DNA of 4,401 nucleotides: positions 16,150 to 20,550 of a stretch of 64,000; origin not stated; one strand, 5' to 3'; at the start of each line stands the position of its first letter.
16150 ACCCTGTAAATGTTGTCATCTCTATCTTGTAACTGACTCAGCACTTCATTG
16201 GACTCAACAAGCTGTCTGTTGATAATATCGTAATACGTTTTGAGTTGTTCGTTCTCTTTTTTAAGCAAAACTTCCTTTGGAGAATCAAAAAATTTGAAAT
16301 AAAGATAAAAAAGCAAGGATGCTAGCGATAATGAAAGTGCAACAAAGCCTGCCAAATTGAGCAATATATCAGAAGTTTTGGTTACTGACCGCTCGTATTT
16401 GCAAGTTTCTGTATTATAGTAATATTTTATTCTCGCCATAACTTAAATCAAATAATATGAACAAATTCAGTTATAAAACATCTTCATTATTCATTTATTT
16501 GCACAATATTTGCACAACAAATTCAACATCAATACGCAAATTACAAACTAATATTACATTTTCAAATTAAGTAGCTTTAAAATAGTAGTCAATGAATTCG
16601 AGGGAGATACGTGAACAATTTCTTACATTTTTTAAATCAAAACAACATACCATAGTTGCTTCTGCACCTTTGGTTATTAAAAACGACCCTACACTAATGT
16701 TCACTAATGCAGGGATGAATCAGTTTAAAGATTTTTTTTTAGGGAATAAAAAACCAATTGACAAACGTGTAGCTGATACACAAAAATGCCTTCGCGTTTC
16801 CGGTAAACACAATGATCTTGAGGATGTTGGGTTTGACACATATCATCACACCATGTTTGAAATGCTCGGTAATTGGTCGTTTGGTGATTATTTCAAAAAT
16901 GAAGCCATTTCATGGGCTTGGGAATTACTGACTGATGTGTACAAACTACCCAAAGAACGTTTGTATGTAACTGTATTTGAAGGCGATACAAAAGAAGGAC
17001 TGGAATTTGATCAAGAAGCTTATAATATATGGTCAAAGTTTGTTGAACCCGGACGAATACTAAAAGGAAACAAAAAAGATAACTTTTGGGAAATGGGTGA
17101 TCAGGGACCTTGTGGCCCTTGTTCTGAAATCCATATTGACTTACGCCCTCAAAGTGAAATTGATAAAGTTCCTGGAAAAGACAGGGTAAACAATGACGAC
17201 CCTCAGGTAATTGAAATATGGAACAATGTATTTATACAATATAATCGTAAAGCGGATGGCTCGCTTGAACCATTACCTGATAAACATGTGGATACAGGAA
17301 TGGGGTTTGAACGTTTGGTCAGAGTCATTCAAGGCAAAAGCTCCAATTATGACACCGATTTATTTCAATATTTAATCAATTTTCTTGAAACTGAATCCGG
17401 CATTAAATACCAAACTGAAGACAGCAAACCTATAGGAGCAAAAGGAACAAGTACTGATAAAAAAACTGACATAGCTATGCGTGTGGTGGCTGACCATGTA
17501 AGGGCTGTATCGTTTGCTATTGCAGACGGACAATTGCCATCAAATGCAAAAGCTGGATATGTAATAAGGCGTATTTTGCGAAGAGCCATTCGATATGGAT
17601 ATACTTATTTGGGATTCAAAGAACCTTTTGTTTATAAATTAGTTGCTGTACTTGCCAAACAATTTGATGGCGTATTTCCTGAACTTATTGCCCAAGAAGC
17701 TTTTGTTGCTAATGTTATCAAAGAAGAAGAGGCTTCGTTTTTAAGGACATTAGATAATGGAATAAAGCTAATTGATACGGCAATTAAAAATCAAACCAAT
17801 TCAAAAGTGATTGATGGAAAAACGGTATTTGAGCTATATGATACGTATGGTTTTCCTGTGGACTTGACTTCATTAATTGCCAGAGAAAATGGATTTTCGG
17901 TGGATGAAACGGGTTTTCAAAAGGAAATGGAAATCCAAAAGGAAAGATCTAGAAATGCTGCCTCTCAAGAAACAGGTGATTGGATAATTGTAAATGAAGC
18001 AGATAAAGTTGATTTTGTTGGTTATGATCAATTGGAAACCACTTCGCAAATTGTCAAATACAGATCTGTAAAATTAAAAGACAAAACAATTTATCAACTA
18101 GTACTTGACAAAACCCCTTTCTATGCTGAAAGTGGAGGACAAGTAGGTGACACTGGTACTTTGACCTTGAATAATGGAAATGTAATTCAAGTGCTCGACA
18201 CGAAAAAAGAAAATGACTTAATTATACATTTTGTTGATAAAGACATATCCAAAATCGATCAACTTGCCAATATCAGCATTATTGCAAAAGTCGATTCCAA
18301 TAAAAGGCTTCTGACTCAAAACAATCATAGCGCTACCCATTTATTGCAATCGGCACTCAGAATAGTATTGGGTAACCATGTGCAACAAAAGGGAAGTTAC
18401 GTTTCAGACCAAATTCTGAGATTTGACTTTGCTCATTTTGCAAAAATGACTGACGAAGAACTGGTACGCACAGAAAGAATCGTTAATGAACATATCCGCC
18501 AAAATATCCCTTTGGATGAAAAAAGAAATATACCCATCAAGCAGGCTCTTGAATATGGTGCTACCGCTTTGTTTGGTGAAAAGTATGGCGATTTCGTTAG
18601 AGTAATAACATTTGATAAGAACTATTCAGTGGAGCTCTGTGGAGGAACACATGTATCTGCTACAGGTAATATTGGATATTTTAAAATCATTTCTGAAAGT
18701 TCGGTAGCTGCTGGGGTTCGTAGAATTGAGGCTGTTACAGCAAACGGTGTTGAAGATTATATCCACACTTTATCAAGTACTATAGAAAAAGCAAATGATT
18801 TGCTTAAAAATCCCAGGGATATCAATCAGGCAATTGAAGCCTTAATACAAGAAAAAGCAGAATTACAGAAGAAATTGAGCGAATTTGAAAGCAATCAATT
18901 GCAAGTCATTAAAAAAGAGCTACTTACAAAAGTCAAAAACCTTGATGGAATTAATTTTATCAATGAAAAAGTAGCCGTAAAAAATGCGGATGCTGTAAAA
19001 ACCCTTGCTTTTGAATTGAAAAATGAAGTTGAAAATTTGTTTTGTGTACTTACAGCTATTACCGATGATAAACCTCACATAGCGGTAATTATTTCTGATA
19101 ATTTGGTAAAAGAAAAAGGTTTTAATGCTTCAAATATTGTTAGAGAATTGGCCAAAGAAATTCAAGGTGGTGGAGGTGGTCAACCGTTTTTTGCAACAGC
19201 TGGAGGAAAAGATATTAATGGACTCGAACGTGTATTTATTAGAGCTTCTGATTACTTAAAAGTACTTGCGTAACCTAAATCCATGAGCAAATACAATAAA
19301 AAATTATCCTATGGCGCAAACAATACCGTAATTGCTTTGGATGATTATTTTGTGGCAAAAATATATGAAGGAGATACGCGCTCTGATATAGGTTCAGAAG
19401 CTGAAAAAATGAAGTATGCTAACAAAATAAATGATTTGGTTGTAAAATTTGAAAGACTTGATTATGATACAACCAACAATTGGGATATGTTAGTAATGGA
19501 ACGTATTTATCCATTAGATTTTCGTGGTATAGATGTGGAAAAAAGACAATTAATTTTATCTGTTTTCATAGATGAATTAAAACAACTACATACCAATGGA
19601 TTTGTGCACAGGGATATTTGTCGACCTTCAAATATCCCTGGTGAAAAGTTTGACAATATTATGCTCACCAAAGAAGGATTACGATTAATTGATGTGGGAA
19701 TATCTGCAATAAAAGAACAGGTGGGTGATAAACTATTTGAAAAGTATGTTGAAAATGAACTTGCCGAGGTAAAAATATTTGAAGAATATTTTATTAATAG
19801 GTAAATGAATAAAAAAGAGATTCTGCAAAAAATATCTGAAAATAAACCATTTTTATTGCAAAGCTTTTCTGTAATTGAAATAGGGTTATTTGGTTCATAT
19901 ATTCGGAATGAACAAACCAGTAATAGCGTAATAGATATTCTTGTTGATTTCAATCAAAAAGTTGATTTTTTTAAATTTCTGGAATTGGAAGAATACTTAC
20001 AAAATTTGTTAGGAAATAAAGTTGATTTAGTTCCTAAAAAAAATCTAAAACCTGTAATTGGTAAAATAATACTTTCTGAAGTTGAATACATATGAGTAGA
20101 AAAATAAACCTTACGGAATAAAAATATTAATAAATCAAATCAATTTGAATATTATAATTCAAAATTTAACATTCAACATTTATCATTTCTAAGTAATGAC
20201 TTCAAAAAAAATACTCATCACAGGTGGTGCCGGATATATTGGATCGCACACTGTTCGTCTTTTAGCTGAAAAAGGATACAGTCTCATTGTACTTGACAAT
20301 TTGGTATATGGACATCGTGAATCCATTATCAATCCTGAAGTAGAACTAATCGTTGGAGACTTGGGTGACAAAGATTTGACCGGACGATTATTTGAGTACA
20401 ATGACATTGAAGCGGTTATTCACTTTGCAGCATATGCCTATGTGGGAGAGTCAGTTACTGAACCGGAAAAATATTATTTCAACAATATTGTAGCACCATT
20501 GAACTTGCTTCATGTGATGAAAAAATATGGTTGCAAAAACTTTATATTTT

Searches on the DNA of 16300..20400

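Call 68: search_rna_families(source=window, start=16300, end=20400, threshold=evalue, max_evalue=1)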
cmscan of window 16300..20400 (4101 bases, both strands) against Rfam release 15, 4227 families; matches with E-value up to 1: 0.
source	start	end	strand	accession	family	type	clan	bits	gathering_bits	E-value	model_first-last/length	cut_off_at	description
